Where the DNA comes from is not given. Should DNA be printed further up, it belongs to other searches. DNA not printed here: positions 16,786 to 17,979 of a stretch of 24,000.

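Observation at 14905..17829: Secreted DUF4331-like protein, separate lipoprotein resembling the DUF4331 C-terminal half, and a membrane-anchored TPR protein as one operon next to the Ni permeases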

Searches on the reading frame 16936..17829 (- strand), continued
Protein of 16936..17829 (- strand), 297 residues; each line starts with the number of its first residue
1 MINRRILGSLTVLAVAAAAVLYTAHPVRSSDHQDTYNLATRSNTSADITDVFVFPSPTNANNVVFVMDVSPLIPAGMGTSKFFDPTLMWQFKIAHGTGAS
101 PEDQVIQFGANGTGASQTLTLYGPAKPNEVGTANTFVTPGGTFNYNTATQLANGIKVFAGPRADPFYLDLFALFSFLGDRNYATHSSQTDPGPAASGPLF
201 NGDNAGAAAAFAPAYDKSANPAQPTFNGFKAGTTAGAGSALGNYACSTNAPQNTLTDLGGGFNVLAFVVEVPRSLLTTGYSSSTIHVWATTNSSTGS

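Call 94: get_annotated_region(hit=H5, flank=6000)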
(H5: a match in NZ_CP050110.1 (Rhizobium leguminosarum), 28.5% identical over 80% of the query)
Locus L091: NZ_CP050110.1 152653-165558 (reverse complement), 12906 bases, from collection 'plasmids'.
description: Rhizobium leguminosarum bv. trifolii strain 3B plasmid pRL3b4, complete sequence
organism: Rhizobium leguminosarum (NCBI taxid 386)
taxonomy: Bacteria; Pseudomonadota; Alphaproteobacteria; Hyphomicrobiales; Rhizobiaceae; Rhizobium; Rhizobium leguminosarum
host: -; source: Trifolium repens; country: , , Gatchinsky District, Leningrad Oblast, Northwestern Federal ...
typing (MOB-suite, as given by PLSDB): mobilizable; relaxase MOBQ
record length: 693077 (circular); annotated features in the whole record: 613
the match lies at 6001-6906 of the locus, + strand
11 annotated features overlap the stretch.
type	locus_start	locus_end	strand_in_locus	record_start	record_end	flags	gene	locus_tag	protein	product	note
CDS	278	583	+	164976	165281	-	-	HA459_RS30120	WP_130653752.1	DUF982 domain-containing protein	-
CDS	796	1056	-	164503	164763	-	-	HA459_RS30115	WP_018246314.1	DUF4242 domain-containing protein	-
CDS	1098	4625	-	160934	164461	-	-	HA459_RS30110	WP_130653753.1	adenylate/guanylate cyclase domain-containing protein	GO:0009190 - cyclic nucleotide biosynthetic process [Evidence IEA]; GO:0035556 - intracellular signal transduction ...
CDS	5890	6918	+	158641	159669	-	-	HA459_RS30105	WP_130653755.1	DUF4331 family protein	-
CDS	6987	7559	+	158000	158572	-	-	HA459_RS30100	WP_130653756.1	HupE/UreJ family protein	-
CDS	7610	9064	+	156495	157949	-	fumC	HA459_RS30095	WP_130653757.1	class II fumarate hydratase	GO:0006099 - tricarboxylic acid cycle [Evidence IEA]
CDS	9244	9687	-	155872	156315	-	-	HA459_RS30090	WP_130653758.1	response regulator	GO:0000160 - phosphorelay signal transduction system [Evidence IEA]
CDS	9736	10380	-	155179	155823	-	-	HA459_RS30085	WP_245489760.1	ATP-binding cassette domain-containing protein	-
CDS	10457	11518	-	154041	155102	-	-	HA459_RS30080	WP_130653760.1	ABC transporter permease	-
CDS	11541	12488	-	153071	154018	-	-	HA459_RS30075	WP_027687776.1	substrate-binding domain-containing protein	-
CDS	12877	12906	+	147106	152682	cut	-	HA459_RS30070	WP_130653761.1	AAA family ATPase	-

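Call 95: get_annotated_region(hit=H10, flank=6000)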
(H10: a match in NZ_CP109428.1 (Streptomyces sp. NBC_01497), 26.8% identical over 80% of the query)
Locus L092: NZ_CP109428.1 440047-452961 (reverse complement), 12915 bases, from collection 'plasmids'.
description: Streptomyces sp. NBC_01497 plasmid unnamed1, complete sequence
organism: Streptomyces sp. NBC_01497 (NCBI taxid 2903885)
taxonomy: Bacteria; Actinomycetota; Actinomycetes; Kitasatosporales; Streptomycetaceae; Streptomyces; Streptomyces sp. NBC 01497
host: -; source: -; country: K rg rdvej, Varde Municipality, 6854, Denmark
typing (MOB-suite, as given by PLSDB): non-mobilizable; replicon rep_cluster_1910
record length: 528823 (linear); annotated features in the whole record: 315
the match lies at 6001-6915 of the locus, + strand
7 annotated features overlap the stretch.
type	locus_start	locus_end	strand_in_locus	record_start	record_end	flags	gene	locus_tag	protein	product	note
CDS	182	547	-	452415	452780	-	-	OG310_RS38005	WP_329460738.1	hypothetical protein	-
CDS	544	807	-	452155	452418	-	-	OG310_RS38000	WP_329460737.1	hypothetical protein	-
CDS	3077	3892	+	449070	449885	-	-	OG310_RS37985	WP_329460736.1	IS5 family transposase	-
CDS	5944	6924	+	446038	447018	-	-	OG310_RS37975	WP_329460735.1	DUF4331 family protein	-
CDS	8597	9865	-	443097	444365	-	-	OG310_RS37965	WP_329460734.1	hypothetical protein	-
CDS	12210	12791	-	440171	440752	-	-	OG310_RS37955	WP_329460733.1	hypothetical protein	-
CDS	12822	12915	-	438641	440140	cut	-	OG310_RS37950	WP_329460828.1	ISL3 family transposase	-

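Call 96: get_annotated_region(hit=H11, flank=6000)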
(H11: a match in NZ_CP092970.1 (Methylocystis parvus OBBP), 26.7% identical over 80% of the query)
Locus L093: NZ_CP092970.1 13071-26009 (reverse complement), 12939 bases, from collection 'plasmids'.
description: Methylocystis parvus OBBP plasmid pMpar-2, complete sequence
organism: Methylocystis parvus OBBP (NCBI taxid 1134912)
taxonomy: Bacteria; Pseudomonadota; Alphaproteobacteria; Hyphomicrobiales; Methylocystaceae; Methylocystis; Methylocystis parvus; Methylocystis parvus OBBP
host: -; source: Bacterial Monoculture,Mud, soil or sediment; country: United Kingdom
typing (MOB-suite, as given by PLSDB): non-mobilizable
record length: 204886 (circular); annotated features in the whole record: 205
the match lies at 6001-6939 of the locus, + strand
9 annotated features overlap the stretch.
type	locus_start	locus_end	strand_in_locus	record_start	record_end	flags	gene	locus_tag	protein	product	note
CDS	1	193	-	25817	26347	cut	-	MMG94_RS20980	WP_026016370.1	flavin reductase family protein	-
CDS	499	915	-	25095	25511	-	-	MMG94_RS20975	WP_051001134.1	PRC-barrel domain-containing protein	GO:0019684 - photosynthesis, light reaction [Evidence IEA]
CDS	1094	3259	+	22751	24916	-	-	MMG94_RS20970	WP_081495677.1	EAL domain-containing protein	-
CDS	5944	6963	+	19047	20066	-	-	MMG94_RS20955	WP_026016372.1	DUF4331 family protein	-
CDS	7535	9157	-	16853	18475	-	mdlC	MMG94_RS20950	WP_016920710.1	benzoylformate decarboxylase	-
CDS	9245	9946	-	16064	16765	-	-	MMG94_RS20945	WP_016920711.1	glutathione S-transferase family protein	-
CDS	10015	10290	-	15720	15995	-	-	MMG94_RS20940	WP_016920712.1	hypothetical protein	-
CDS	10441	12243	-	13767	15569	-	-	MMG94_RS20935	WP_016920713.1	CocE/NonD family hydrolase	GO:0008152 - metabolic process [Evidence IEA]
CDS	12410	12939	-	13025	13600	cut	-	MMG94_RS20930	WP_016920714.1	tautomerase family protein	GO:0006725 - cellular aromatic compound metabolic process [Evidence IEA]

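Call 97: get_annotated_region(hit=H16, flank=6000)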
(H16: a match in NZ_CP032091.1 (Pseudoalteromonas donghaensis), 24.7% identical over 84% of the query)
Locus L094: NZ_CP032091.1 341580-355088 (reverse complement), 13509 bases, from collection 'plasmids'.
description: Pseudoalteromonas donghaensis strain HJ51 plasmid unnamed1, complete sequence
organism: Pseudoalteromonas donghaensis (NCBI taxid 621376)
taxonomy: Bacteria; Pseudomonadota; Gammaproteobacteria; Alteromonadales; Pseudoalteromonadaceae; Pseudoalteromonas; Pseudoalteromonas donghaensis
host: -; source: cell culture,seawater; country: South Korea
typing (MOB-suite, as given by PLSDB): non-mobilizable
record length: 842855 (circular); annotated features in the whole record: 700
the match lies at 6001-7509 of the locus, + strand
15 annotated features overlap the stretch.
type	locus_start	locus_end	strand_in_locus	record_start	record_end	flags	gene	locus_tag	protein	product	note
CDS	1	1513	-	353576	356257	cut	-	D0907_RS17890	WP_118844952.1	hypothetical protein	-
CDS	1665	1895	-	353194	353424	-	-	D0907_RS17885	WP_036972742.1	TIGR02647 family protein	-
CDS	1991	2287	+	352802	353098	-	-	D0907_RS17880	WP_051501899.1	DUF1496 domain-containing protein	-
CDS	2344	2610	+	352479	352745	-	-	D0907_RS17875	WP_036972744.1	VF530 family protein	-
CDS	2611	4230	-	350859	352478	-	-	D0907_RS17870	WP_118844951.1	diacylglycerol kinase family protein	-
CDS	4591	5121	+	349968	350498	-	-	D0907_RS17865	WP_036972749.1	sigma-70 family RNA polymerase sigma factor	GO:0006352 - DNA-templated transcription initiation [Evidence IEA]; GO:0006355 - regulation of DNA-templated ...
CDS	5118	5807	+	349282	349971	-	-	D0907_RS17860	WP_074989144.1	anti-sigma factor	-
CDS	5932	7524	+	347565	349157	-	-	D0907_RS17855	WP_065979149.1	DUF4331 domain-containing protein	-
CDS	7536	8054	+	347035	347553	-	-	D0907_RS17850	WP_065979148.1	Ig-like domain-containing protein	-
CDS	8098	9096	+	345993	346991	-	-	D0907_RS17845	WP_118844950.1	CDC27 family protein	-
CDS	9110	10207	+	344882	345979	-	-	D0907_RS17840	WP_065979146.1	HupE/UreJ family protein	-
CDS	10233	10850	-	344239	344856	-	-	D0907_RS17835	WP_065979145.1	TetR/AcrR family transcriptional regulator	GO:0006355 - regulation of DNA-templated transcription [Evidence IEA]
CDS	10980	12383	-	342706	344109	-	-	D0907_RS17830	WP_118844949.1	efflux transporter outer membrane subunit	GO:0006810 - transport [Evidence IEA]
CDS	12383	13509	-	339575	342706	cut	-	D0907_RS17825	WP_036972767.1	efflux RND transporter permease subunit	GO:0042908 - xenobiotic transport [Evidence IEA]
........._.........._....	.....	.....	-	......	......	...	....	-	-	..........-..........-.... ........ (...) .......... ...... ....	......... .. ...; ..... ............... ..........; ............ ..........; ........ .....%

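Call 98: get_annotated_region(hit=H21, flank=6000)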
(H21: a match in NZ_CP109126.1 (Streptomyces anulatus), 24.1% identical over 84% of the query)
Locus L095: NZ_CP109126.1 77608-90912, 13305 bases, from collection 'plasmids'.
description: Streptomyces anulatus strain NBC 01759 plasmid unnamed1, complete sequence
organism: Streptomyces anulatus (NCBI taxid 1892)
taxonomy: Bacteria; Actinomycetota; Actinomycetes; Kitasatosporales; Streptomycetaceae; Streptomyces; Streptomyces anulatus
host: -; source: -; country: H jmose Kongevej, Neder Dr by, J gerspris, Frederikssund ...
typing (MOB-suite, as given by PLSDB): mobilizable; relaxase MOBF
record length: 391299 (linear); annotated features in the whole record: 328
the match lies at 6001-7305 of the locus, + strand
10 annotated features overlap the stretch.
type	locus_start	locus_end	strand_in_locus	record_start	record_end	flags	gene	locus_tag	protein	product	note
CDS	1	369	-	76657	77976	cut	-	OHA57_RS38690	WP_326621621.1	hypothetical protein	-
CDS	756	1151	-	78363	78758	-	-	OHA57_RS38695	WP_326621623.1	hypothetical protein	-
CDS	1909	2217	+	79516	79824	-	-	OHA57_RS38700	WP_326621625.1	hypothetical protein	-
CDS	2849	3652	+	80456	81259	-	-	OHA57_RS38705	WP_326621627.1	hypothetical protein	-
CDS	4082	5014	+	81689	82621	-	-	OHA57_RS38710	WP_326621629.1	Ku protein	GO:0006303 - double-strand break repair via nonhomologous end joining [Evidence IEA]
CDS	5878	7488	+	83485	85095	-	-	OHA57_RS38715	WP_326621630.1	DUF4331 domain-containing protein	-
CDS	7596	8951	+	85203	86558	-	-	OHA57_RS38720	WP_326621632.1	tetratricopeptide repeat protein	-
CDS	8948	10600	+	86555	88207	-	-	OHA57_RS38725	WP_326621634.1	nickel transporter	-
CDS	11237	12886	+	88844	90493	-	-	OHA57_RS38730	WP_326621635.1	DUF4331 domain-containing protein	-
CDS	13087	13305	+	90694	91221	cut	-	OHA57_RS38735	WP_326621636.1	sortase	-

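Call 99: get_annotated_region(hit=H29, flank=6000)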
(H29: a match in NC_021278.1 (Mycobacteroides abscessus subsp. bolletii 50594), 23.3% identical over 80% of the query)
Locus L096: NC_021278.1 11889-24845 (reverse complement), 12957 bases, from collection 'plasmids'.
description: Mycobacteroides abscessus subsp. bolletii 50594 plasmid 1, complete sequence
organism: Mycobacteroides abscessus subsp. bolletii 50594 (NCBI taxid 1303024)
taxonomy: Bacteria; Actinomycetota; Actinomycetes; Mycobacteriales; Mycobacteriaceae; Mycobacteroides; Mycobacteroides abscessus; Mycobacteroides abscessus subsp. bolletii 50594
host: -; source: -; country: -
typing (MOB-suite, as given by PLSDB): mobilizable; replicon rep_cluster_1566; relaxase MOBF
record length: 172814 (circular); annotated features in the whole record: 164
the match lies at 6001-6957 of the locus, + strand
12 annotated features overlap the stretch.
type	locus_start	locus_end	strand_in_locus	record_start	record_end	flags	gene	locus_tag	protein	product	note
CDS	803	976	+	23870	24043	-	-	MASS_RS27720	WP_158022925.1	hypothetical protein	-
CDS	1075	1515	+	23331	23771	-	-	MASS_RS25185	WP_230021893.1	cupin domain-containing protein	-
CDS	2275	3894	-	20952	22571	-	-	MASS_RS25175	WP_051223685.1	cation:proton antiporter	GO:0006812 - monoatomic cation transport [Evidence IEA]; GO:1902600 - proton transmembrane transport [Evidence IEA]; ...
CDS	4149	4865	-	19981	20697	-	-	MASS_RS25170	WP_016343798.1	flavodoxin family protein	-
CDS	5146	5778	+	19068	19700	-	-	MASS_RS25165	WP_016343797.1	TetR/AcrR family transcriptional regulator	-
CDS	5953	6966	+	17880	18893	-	-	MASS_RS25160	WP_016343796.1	DUF4331 family protein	-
CDS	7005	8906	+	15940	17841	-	-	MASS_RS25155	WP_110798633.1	thiamine pyrophosphate-binding protein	-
CDS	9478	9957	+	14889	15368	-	-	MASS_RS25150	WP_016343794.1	hypothetical protein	-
CDS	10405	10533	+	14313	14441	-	-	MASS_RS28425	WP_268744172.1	hypothetical protein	-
CDS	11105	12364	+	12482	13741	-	-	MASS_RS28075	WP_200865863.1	hypothetical protein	-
CDS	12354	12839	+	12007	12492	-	-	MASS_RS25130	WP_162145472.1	hypothetical protein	-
CDS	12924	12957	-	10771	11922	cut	-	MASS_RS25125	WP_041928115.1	hypothetical protein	-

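Call 100: get_annotated_region(hit=H9, flank=6000)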
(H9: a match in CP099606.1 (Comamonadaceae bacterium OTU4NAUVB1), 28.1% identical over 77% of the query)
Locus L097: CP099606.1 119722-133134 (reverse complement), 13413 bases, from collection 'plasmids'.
description: Comamonadaceae bacterium OTU4NAUVB1 plasmid unnamed4, complete sequence
organism: Comamonadaceae bacterium OTU4NAUVB1 (NCBI taxid 2952996)
taxonomy: Bacteria; Pseudomonadota; Betaproteobacteria; Burkholderiales; Comamonadaceae; ; Comamonadaceae bacterium OTU4NAUVB1
host: -; source: Arabidopsis thaliana,pure culture,leaf; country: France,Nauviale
typing (MOB-suite, as given by PLSDB): non-mobilizable
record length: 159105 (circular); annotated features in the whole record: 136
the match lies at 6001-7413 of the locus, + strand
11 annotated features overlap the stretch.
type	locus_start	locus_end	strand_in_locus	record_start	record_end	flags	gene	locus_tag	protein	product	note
CDS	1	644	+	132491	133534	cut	-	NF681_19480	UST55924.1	esterase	-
CDS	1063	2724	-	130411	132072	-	-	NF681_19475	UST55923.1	histidine kinase famiy protein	-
CDS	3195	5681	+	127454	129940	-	-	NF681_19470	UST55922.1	PAS domain-containing protein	-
CDS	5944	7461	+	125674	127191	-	-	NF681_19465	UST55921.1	DUF4331 domain-containing protein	-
CDS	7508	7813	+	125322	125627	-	-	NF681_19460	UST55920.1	hypothetical protein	-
CDS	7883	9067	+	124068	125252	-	-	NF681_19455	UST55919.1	hypothetical protein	-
CDS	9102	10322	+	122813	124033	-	-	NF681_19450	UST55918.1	HupE/UreJ family protein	-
CDS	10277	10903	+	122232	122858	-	-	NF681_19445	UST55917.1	SMP-30/gluconolactonase/LRE family protein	-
CDS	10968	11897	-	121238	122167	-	-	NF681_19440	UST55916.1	glyoxylate/hydroxypyruvate reductase A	-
CDS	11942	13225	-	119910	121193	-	gabT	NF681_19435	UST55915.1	4-aminobutyrate--2-oxoglutarate transaminase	-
CDS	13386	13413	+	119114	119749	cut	-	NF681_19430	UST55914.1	cupin domain-containing protein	-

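Call 101: get_annotated_region(hit=H37, flank=6000)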
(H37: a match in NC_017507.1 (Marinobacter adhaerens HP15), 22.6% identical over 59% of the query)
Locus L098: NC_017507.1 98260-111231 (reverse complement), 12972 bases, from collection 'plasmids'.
description: Marinobacter adhaerens HP15 plasmid pHP-187, complete sequence
organism: Marinobacter adhaerens HP15 (NCBI taxid 225937)
taxonomy: Bacteria; Pseudomonadota; Gammaproteobacteria; Pseudomonadales; Marinobacteraceae; Marinobacter; Marinobacter adhaerens; Marinobacter adhaerens HP15
host: -; source: German Wadden Sea; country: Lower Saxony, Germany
typing (MOB-suite, as given by PLSDB): non-mobilizable; replicon rep_cluster_487
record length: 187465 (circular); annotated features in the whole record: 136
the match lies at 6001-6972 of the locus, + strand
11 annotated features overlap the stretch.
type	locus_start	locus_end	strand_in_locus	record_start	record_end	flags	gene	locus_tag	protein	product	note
CDS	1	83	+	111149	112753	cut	-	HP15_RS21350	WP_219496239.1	alkaline phosphatase D family protein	-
CDS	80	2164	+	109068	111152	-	-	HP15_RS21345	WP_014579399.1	metallophosphoesterase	-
CDS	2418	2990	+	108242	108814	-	-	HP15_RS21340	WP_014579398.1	DUF3299 domain-containing protein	-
CDS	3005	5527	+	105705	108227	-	-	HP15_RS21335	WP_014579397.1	PKD domain-containing protein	-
CDS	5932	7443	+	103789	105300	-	-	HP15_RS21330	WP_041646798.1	DUF4331 domain-containing protein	-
CDS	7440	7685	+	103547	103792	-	-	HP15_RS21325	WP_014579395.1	hypothetical protein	-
CDS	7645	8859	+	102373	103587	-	-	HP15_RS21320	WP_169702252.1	hypothetical protein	-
CDS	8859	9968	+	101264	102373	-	-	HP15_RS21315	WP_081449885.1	HupE/UreJ family protein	-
CDS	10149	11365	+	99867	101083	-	-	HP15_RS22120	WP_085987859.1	IS3 family transposase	-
CDS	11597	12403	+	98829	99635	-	-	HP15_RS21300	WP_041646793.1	alpha/beta hydrolase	-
CDS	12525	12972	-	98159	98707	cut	-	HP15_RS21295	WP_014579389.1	DUF3455 domain-containing protein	-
